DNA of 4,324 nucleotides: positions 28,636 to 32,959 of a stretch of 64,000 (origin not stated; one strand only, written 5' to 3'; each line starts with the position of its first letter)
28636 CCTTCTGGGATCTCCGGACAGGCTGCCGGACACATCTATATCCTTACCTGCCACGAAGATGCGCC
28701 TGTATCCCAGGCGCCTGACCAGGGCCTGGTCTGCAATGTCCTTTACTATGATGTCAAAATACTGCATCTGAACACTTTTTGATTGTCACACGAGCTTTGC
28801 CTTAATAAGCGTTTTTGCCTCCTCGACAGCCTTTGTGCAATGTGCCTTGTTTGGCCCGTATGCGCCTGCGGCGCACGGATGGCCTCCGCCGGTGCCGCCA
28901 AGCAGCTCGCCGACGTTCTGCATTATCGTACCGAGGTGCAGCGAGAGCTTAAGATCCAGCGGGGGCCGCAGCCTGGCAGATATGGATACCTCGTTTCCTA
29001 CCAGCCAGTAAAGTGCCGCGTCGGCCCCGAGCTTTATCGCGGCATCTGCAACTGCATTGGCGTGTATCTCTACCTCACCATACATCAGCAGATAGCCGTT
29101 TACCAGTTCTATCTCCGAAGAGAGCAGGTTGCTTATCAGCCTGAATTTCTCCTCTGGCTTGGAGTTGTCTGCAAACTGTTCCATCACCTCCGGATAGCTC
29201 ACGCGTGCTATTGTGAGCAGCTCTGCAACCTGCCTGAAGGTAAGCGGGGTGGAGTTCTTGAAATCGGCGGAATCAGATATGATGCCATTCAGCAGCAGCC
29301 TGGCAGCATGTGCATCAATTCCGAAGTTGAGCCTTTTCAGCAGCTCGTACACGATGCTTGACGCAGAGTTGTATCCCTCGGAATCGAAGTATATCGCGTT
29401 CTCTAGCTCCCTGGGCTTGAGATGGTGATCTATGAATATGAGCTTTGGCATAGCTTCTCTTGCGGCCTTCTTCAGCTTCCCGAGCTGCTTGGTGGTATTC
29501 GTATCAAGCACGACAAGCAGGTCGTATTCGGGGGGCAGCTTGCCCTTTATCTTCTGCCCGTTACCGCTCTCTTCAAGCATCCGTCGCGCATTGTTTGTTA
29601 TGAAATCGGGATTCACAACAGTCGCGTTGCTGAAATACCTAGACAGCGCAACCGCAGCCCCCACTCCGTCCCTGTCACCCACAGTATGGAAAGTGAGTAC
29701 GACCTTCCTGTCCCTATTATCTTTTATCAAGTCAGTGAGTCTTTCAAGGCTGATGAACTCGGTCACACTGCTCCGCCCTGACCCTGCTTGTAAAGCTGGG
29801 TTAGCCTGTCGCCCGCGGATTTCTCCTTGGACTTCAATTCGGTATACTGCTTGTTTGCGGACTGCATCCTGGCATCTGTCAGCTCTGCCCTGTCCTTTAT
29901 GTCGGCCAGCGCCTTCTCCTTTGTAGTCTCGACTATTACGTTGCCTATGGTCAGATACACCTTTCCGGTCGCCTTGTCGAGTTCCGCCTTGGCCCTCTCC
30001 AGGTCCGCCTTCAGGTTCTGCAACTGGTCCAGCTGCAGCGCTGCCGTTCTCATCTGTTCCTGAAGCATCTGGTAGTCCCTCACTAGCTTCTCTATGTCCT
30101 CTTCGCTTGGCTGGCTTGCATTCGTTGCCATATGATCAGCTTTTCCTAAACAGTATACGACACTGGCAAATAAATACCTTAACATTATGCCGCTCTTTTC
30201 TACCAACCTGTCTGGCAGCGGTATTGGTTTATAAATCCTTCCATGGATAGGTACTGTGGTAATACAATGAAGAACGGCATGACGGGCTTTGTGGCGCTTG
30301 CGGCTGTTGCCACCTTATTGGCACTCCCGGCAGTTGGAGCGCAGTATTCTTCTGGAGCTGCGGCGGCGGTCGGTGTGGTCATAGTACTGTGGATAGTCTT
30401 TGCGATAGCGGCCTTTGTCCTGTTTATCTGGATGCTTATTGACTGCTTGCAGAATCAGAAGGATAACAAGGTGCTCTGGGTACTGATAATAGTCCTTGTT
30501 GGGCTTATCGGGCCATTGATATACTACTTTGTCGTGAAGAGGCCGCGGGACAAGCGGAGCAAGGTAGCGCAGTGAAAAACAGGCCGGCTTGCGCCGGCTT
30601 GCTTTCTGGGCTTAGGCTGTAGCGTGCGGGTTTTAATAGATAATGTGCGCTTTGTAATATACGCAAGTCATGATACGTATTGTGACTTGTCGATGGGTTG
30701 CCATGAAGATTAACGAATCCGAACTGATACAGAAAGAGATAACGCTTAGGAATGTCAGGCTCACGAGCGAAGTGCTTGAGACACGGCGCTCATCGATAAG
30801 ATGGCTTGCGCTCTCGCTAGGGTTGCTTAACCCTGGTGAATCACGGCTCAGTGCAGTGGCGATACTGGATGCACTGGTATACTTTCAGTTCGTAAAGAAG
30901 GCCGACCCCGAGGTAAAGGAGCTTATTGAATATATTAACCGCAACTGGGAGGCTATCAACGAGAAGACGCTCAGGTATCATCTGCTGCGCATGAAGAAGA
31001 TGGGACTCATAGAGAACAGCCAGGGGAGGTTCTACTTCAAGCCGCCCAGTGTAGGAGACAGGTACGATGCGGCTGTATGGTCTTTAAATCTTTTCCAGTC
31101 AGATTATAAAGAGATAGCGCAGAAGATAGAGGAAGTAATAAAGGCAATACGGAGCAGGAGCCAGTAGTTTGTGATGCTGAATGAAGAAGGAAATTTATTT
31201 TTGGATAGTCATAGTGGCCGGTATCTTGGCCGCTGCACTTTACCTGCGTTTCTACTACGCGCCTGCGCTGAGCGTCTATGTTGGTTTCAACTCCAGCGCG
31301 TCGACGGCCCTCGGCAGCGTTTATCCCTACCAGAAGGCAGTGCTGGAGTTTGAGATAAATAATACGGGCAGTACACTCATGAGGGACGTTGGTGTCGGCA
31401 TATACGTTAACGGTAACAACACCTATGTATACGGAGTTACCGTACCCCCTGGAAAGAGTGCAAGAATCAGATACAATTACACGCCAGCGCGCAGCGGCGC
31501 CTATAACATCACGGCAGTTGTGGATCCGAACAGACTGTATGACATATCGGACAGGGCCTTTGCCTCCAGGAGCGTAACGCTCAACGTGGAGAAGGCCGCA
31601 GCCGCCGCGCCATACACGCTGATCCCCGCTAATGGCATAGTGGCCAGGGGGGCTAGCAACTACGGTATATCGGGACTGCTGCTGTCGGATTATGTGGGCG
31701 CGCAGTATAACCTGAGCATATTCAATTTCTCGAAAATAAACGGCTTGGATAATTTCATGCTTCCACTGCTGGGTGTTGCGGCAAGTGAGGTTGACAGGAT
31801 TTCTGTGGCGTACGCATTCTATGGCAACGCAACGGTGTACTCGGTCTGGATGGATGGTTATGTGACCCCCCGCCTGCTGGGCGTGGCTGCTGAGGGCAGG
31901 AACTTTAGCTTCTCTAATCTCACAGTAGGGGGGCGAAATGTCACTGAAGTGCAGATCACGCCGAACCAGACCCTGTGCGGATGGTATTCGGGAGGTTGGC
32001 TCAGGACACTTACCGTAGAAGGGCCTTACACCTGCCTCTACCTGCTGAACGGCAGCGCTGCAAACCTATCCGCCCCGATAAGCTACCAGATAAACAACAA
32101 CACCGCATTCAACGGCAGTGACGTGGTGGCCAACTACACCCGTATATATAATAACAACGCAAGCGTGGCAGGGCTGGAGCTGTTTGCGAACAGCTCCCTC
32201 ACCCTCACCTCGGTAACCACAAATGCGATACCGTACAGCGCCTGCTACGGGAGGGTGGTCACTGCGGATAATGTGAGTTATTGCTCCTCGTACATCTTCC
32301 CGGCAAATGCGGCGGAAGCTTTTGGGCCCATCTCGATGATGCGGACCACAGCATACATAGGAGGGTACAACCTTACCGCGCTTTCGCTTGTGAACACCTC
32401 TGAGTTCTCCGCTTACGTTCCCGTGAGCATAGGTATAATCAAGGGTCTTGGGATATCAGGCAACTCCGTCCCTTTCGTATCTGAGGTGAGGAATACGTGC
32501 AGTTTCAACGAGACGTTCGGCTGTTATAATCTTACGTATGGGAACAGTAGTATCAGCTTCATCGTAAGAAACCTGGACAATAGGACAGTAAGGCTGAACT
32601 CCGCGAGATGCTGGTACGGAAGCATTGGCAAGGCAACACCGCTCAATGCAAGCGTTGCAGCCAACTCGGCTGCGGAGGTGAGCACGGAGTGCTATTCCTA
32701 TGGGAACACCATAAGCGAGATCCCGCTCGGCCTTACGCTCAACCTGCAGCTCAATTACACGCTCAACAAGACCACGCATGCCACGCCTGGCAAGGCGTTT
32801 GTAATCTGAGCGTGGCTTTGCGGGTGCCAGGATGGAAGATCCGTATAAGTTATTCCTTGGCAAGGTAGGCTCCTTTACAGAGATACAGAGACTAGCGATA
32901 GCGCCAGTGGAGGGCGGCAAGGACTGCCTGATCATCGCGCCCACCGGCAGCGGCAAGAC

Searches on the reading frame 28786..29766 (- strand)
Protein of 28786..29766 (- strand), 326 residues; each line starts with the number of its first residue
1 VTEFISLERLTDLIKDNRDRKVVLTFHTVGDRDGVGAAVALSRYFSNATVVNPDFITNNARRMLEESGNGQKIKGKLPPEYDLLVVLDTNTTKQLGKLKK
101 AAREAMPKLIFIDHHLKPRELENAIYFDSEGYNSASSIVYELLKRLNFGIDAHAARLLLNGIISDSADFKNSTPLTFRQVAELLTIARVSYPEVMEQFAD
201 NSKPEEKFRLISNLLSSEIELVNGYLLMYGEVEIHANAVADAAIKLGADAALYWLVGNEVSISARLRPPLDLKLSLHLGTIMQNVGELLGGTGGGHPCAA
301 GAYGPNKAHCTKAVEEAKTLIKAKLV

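Call 91: search_protein_families(library=pfam, proteins=[window:28786-29766:-], max_evalue=0.0001)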
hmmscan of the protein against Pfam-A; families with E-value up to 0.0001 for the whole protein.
window:28786-29766:- (326 aa): 2 families
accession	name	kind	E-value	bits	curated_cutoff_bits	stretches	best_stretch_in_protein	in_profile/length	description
PF01368.27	DHH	-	2.2e-15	57.5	28.1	1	21-162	1-125/125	DHH family, N-terminal domain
PF02272.25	DHHA1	-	1.7e-10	41.7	25.9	1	242-322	25-101/102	DHHA1 domain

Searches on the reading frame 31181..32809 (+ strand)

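Call 91: search_protein_families(library=pfam, proteins=[window:31181-32809:+], max_evalue=0.0001)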
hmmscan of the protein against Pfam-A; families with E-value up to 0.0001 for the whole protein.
window:31181-32809:+ (542 aa): 1 family
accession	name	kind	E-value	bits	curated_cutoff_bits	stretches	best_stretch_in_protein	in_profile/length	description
PF07705.17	CARDB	-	2.2e-07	31.5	22.7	1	40-117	8-86/101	CARDB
